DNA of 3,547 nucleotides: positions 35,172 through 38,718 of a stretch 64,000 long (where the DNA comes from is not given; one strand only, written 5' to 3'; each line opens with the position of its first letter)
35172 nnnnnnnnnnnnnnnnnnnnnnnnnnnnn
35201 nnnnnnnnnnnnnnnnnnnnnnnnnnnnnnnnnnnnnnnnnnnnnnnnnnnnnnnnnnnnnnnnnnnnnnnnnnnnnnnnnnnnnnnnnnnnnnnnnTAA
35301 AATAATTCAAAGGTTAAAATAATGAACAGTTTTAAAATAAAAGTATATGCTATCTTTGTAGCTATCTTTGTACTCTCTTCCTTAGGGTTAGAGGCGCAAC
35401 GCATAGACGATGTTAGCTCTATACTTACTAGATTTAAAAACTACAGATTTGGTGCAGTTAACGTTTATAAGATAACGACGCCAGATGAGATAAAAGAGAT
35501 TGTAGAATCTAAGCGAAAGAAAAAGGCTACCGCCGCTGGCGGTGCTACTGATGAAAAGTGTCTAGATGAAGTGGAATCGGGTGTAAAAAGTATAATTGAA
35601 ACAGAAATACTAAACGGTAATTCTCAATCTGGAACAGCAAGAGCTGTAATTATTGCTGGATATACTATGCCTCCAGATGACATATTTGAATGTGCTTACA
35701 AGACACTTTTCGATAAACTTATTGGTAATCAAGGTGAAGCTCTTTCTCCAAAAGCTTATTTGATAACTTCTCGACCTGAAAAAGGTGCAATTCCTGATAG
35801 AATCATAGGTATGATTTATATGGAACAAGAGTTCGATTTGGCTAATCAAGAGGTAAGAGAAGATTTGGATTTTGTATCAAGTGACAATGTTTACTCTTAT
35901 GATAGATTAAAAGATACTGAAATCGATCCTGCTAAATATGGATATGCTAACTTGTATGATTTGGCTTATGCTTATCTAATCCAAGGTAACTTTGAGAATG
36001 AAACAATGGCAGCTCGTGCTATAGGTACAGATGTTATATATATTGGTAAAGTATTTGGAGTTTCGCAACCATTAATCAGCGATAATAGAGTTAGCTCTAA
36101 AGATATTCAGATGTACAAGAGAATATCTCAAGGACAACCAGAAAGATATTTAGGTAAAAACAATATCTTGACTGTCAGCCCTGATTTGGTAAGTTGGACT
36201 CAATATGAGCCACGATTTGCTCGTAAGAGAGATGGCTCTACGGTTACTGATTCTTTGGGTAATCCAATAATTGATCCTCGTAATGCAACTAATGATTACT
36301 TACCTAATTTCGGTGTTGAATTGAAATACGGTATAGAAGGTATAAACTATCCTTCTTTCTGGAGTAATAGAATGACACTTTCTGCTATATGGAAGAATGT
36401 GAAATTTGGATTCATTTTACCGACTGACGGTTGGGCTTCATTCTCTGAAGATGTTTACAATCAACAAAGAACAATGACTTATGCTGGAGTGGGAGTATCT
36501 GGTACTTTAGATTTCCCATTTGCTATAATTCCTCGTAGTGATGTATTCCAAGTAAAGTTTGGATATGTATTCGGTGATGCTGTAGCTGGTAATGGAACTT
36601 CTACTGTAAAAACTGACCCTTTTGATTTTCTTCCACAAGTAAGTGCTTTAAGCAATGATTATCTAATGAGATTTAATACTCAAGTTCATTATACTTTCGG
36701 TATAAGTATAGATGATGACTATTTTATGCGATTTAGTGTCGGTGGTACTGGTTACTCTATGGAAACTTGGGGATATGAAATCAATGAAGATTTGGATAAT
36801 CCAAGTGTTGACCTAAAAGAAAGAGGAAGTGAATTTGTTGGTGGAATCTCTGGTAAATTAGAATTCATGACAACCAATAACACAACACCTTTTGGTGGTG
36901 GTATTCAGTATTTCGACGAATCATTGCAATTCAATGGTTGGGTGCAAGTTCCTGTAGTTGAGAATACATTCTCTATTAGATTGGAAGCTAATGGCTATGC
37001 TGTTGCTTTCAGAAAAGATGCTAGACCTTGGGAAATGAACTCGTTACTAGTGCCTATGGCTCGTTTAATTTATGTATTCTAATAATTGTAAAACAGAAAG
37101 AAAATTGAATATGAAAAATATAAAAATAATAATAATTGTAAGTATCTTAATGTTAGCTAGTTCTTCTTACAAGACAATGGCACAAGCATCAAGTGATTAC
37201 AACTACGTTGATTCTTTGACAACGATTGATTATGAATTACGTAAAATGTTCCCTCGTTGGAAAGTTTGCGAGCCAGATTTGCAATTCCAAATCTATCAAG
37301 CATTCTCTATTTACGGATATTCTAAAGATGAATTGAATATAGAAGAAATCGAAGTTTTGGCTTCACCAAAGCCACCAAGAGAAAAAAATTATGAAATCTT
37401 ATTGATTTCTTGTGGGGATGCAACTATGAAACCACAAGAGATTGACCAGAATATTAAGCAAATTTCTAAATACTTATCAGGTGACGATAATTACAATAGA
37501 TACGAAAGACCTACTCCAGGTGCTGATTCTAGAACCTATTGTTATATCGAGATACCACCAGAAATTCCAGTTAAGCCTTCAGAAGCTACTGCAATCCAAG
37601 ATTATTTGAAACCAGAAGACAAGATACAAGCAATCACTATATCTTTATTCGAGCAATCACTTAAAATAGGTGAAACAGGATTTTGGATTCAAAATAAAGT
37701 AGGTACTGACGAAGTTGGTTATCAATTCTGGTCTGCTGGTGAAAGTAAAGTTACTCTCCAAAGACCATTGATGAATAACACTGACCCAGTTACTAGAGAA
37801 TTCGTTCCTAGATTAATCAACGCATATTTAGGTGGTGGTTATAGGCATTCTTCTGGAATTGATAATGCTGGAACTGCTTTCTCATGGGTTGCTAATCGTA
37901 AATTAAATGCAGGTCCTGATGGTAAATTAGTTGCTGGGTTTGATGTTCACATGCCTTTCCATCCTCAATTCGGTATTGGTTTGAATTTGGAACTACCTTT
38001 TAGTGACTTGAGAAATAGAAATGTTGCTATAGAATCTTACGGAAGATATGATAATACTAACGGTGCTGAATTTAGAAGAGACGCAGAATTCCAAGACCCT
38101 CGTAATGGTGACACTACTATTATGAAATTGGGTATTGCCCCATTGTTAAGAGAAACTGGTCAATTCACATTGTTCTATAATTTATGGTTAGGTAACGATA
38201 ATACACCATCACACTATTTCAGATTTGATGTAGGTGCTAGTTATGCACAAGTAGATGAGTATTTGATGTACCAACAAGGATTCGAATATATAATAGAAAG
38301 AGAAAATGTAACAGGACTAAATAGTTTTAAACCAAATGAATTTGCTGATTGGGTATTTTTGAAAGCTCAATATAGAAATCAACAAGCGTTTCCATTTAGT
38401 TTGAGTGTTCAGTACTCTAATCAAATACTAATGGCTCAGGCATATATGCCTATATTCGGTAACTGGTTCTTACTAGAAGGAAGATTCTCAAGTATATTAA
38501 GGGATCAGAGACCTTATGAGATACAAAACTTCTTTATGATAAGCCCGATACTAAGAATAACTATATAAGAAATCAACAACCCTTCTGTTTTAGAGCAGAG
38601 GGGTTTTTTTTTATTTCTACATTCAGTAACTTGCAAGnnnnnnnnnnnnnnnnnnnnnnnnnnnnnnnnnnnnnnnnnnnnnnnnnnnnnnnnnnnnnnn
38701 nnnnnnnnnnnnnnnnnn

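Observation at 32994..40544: Unassigned envelope-spanning gene module: inner-membrane-anchored giant (P1), two outer-membrane barrel-like paralogues (P2, P3), a vWA-OmpA peptidoglycan binder (P4) and a lipoprotein (P5)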

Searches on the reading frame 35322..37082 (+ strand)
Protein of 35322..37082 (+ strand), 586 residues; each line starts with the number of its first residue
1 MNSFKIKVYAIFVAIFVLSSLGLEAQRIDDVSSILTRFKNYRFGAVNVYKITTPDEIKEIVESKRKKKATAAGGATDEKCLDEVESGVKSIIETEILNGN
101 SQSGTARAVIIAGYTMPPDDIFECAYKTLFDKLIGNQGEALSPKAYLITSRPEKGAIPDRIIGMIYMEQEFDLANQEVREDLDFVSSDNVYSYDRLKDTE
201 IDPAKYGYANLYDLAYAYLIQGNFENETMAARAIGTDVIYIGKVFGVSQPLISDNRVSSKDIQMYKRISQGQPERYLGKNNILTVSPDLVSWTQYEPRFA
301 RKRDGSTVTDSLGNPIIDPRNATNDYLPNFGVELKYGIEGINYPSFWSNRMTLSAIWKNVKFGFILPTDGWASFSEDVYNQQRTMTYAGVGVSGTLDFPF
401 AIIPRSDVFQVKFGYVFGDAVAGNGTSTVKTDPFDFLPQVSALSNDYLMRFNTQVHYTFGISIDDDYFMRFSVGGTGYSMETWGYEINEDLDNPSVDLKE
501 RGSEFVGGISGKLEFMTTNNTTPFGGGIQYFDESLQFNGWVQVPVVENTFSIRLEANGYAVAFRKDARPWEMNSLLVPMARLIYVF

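Call 3: search_protein_families(library=pfam, proteins=[window:35322-37082:+], max_evalue=1)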
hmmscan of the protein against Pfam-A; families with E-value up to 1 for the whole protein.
window:35322-37082:+ (586 aa): 0 families

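Call 4: search_protein_families(library=ncbifam, proteins=[window:35322-37082:+], max_evalue=1)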
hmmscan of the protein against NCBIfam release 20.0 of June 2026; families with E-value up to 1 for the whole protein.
window:35322-37082:+ (586 aa): 0 families

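Call 7: search_solved_structures(query=window:35322-37082:+, max_evalue=10)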
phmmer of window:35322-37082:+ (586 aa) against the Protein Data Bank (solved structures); distinct sequences matched with E-value up to 10: 3.
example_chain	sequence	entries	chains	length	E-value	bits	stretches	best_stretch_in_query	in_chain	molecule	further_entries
6ztk_B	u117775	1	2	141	1.3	10.8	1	495-536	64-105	Mialostatin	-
1jn9_A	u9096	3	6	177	2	10.2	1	238-318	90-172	PUTATIVE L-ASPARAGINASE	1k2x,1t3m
7qq8_AAA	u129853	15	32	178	2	10.2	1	238-318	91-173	Beta-aspartyl-peptidase | Isoaspartyl peptidase | Isoaspartyl peptidase subunit alpha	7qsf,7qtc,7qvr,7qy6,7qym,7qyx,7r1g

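Call 22: search_solved_structures(query=A2, max_evalue=10)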
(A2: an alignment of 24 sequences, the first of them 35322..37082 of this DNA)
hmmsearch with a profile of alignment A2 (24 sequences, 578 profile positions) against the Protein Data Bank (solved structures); distinct sequences matched with E-value up to 10: 0.

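Call 30: find_homologous_proteins(query=window:35322-37082:+)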
Query window:35322-37082:+ (586 aa): 145 proteins with E <= 0.001 among 8000 candidates; the best 120 are listed.
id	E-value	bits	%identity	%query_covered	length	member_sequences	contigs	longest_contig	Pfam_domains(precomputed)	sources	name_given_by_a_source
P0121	0.0e+0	1197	89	100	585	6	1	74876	-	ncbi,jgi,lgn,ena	ncbi:MAG: hypothetical protein WC121_09605 [Candidatus Kapaibacterium sp.]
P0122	0.0e+0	1190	88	100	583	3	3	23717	-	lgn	-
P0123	0.0e+0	1151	86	100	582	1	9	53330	-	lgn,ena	-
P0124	0.0e+0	1146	86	100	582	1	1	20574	-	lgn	-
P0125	0.0e+0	1142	85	100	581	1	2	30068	-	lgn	-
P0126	0.0e+0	1136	85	100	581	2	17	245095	-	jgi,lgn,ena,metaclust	jgi:hypothetical protein|metaclust:\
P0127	0.0e+0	1134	85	100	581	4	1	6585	-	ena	-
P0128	0.0e+0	1123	84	100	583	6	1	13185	-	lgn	-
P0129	0.0e+0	1112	84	100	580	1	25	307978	-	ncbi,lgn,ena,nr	ncbi:MAG: hypothetical protein R2863_12595 [Candidatus Kapaibacterium sp.]|nr:hypothetical protein [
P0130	0.0e+0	1111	84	100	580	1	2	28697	-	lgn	-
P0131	0.0e+0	1106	82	100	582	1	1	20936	-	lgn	-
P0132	0.0e+0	1100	82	100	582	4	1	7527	-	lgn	-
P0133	0.0e+0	1075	80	100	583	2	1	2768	-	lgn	-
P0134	0.0e+0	1074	80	100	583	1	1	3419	-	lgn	-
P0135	0.0e+0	1071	79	100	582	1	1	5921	-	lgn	-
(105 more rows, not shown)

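Call 35: search_protein_families(library=pfam, alignment_id=A2, max_evalue=5)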
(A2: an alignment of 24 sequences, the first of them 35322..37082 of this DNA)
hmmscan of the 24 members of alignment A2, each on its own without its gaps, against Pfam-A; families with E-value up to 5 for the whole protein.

A. member 1, window:35322-37082:+ (586 aa): 0 families

B. families by the number of members that match (of 24 scanned): 7 families
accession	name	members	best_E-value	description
PF11047.13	SopD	2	0.044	Salmonella outer protein D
PF17049.10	AEP1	1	0.018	ATPase expression protein 1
PF22717.1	SNaCT10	1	0.05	Short NACHT-associated C-Terminal domain, family 10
PF17993.7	HA70_C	1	0.1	Haemagglutinin 70 C-terminal domain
PF03461.20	TRCF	1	0.12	TRCF domain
PF03193.22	RsgA_GTPase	1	0.24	RsgA GTPase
PF14581.11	SseB_C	1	0.28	SseB protein C-terminal domain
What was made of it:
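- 35322..37082 (+): P2 (586 aa): signal peptide, about 300 aa of α/β periplasmic domain, then a C-terminal outer-membrane β-barrel (residues about 330-586, nt 36309-37079) ending in Phe. It has no Pfam or PDB sequence hit (calls 3, 7, 22, 35).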

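Call 43: predict_structure(alignment_id=A4)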
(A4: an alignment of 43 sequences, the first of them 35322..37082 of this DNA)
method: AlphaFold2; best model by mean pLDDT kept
length: 586 residues; sequences in the alignment: 43
mean_pLDDT: 79.4   pTM: 0.57
mean pLDDT of the five models: 79.4, 79.1, 77.2, 76.9, 76.4
residues with pLDDT >= 90: 124; 70-90: 338; 50-70: 104; < 50: 20
segments of 3 or more residues with pLDDT < 50: 22-28, 71-75, 240-243
pLDDT, mean of each block of 10 residues (from residue 1): 74 75 43 64 71 81 65 52 81 79 81 82 79 60 82 68 82 71 77 82 81 85 77 57 57 79 89 87 92 91 86 86 90 88 74 91 86 66 78 84 68 91 66 70 80 91 83 93 84 82 92 89 91 91 90 91 85 83 94
secondary structure, 60 per line:
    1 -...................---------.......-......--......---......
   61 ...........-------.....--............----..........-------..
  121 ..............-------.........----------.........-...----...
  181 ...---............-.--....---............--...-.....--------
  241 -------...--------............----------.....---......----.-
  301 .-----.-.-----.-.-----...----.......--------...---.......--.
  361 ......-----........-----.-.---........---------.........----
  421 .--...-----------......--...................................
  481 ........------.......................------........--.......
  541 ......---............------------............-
elements in order: H2-20 H30-36 H38-43 E46-51 H55-71 H79-83 H86-97 H102-111 H119-134 E142-150 E161-169 H178-183 E190-192 H193-198 H203-206 H211-221 E224-226 H228-232 E248-250 H259-270 E281-285 E289-294 E330-336 E351-357 E360-366 H372-379 E391-398 E408-416 H438-443 E446-463 E467-488 E495-517 E524-531 E534-546 E550-561 E574-585
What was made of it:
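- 35322..37082 (+): AF2 pLDDT 79, with 12 long strands from residue 330 (call 43).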

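Call 45: fold_search(model_id=the predicted structure, library=pdb)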
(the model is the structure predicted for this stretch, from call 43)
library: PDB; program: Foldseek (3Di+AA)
matches with E <= 10: 961; with E <= 0.001: 11
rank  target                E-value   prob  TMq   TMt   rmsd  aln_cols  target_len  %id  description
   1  6ehb_A                2.1e-04  0.91  0.15  0.23  19.4       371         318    9  OmpU, an outer membrane protein, of Vibrio cholerae (released 2018-04-25)
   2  5onu_A                2.4e-04  0.96  0.18  0.27  15.9       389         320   10  Trimeric OmpU structure (released 2018-01-03)
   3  6ezz_B                2.4e-04  0.16  0.08  0.07  32.6       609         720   10  Crystal structure of Escherichia coli amine oxidase mutant E573Q (released 2018-08-29)
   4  6ehb_C                2.6e-04  0.91  0.15  0.23  19.7       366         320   10  OmpU, an outer membrane protein, of Vibrio cholerae (released 2018-04-25)
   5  1jrq_B                2.7e-04  0.15  0.08  0.07  32.4       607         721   11  X-ray Structure Analysis of the Role of the Conserved Tyrosine-369 in Active Site of E. coli Amine Oxidase (released 2001-11-21)
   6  3pgu                  3.0e-04  1.00  0.25  0.34  21.3       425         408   10  Phe3Glu mutant of EcFadL (released 2011-05-25)
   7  6ehc_A                3.6e-04  0.92  0.16  0.26  16.2       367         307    9  OmpUdeltaN (N-terminus deletion mutant of OmpU), outer membrane protein of Vibrio cholerae (released 2018-04-25)
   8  6ehb_B                3.6e-04  0.91  0.16  0.25  16.6       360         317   10  OmpU, an outer membrane protein, of Vibrio cholerae (released 2018-04-25)
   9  6rd3_B                4.7e-04  0.80  0.17  0.24  18.1       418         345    8  Crystal structure of the wild type OmpK36 from Klebsiella pneumonia (released 2019-09-11)
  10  7fdy_A                6.5e-04  0.97  0.19  0.29  17.4       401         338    9  Structure of OmpF1 (released 2022-11-16)
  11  6grr_B                8.0e-04  0.13  0.08  0.07  33.0       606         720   11  Crystal structure of Escherichia coli amine oxidase mutant I342F/E573Q (released 2018-09-05)
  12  4d65_A                1.1e-03  0.95  0.19  0.29  16.6       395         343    8  Structure of porin Omp-Pst2 from P. stuartii; the asymmetric unit contains a dimer of trimers. (released 2016-03-09)
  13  1a0t_P                1.1e-03  0.89  0.16  0.22  15.1       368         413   10  SUCROSE-SPECIFIC PORIN, WITH BOUND SUCROSE MOLECULES (released 1998-03-18)
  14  5mdq_A                1.1e-03  0.75  0.16  0.24  22.6       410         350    7  Crystal structure of outer membrane expressed Chitoporin VhChip from Vibrio harveyi (released 2017-12-20)
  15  5o79_A                1.5e-03  0.60  0.16  0.23  18.6       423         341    7  Klebsiella pneumoniae OmpK36 (released 2018-06-20)
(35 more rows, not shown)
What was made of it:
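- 35322..37082 (+): Foldseek PDB matches OmpU, FadL, OmpF, AlgE and COG4313 at E 2e-4 to 5e-3 (call 45).
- Checked: The AF2 model of P2 has about 12 long C-terminal strands that match outer-membrane barrels in Foldseek (calls 43, 45).
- P2: the model has a periplasmic domain plus a barrel that matches outer-membrane barrels (calls 43, 45).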

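Call 64: search_protein_families(library=padloc, proteins=[window:35322-37082:+], max_evalue=0.1)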
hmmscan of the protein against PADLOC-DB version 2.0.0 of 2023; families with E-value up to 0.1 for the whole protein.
window:35322-37082:+ (586 aa): 0 families

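Call 65: search_protein_families(library=phrogs, proteins=[window:35322-37082:+], max_evalue=0.1)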
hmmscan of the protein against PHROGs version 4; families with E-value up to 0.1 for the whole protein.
window:35322-37082:+ (586 aa): 0 families

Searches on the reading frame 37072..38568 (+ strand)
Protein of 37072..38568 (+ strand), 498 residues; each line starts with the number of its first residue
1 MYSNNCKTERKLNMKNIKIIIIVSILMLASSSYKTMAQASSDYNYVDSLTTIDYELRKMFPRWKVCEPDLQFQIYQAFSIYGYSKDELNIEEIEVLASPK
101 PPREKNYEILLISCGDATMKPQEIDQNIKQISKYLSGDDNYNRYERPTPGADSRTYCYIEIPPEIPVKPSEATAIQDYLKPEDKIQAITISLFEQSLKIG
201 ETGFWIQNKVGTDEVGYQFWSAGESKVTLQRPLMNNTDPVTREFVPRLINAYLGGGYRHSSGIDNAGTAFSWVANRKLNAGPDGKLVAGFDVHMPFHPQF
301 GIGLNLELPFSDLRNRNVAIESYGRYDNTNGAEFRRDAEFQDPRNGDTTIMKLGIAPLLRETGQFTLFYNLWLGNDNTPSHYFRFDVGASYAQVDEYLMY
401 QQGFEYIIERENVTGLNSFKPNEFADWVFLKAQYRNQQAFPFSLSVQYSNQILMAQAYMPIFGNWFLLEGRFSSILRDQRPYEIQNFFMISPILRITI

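Call 3: search_protein_families(library=pfam, proteins=[window:37072-38568:+], max_evalue=1)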
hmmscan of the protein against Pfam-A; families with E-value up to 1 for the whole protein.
window:37072-38568:+ (498 aa): 0 families

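Call 4: search_protein_families(library=ncbifam, proteins=[window:37072-38568:+], max_evalue=1)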
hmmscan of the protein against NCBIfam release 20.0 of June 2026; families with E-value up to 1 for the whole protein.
window:37072-38568:+ (498 aa): 1 family
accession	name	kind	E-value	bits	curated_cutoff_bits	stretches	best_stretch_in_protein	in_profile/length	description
TIGR03164.1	UHCUDC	equivalog_domain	0.23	11.5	96.25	1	413-451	82-120/157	2-oxo-4-hydroxy-4-carboxy-5-ureidoimidazoline decarboxylase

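Call 23: search_solved_structures(query=A3, max_evalue=10)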
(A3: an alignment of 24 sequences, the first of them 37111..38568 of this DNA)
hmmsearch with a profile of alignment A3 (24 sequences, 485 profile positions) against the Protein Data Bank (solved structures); distinct sequences matched with E-value up to 10: 0.

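Call 36: search_protein_families(library=pfam, alignment_id=A3, max_evalue=5)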
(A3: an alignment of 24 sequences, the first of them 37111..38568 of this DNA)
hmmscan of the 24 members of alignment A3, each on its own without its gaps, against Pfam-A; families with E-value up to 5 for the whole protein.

A. member 1, window:37111-38568:+ (485 aa): 0 families

B. families by the number of members that match (of 24 scanned): 4 families
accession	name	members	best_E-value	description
PF20448.3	DUF6705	1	0.099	Family of unknown function (DUF6705)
PF15958.10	DUF4761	1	0.1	Domain of unknown function (DUF4761)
PF24688.1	SseK_NleB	1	0.15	SseK/NleB family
PF08139.17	LPAM_1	1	0.4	Prokaryotic membrane lipoprotein lipid attachment site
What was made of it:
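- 37111..38568 (+): P3 (485 aa from the MKNIK start): signal peptide, a Cys-containing periplasmic domain, then a C-terminal domain paralogous to the P2 barrel (about nt 37813-38565). It has no Pfam or PDB hit (calls 23, 36).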

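Call 58: find_homologous_proteins(query=A6, max_evalue=0.01)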
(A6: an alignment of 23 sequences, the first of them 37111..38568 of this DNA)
Query A6 (23 sequences) (485 aa, profile of the alignment): 329 proteins with E <= 0.01 among 5085 candidates; the best 120 are listed.
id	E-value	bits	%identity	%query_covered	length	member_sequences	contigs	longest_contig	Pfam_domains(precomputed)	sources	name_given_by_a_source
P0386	6.1e-201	687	45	99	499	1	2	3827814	-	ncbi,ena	-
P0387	1.1e-199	683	43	100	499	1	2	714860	-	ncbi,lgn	-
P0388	1.0e-197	676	93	100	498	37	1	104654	-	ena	-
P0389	2.0e-197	675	48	100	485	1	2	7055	-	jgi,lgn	jgi:hypothetical protein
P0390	1.7e-196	672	48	100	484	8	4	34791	-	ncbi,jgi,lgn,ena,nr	ncbi:MAG: hypothetical protein KGZ71_02195 [Desulfobulbaceae bacterium]|nr:hypothetical protein [Can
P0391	1.9e-196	672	80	100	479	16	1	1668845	-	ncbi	ncbi:MAG: hypothetical protein ACE364_06620 [Chlorobiota bacterium]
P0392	7.2e-196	670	92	97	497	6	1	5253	-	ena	-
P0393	3.2e-195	668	48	100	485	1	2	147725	-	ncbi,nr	ncbi:MAG: hypothetical protein KIT33_10520 [Candidatus Kapabacteria bacterium]|nr:hypothetical prote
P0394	1.3e-194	666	53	99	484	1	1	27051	-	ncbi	-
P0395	7.1e-194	663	47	100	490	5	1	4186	-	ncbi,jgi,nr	ncbi:MAG: hypothetical protein RBT61_10035 [Candidatus Kapabacteria bacterium]|jgi:hypothetical prot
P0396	9.0e-194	663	47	100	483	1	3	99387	-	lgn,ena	-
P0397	2.0e-193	662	81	100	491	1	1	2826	-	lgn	-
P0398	4.0e-193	661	45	100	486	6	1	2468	-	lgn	-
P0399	6.4e-193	660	80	100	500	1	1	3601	-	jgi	jgi:hypothetical protein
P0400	1.5e-192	659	54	100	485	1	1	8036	-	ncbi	-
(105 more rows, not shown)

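Call 64: search_protein_families(library=padloc, proteins=[window:37111-38568:+], max_evalue=0.1)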
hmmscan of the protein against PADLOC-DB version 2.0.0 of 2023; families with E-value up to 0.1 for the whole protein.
window:37111-38568:+ (485 aa): 0 families

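Call 65: search_protein_families(library=phrogs, proteins=[window:37111-38568:+], max_evalue=0.1)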
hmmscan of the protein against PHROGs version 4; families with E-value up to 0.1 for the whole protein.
window:37111-38568:+ (485 aa): 1 family
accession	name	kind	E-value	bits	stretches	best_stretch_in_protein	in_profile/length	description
phrog_13937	-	unknown function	0.035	14.4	1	186-241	146-197/305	-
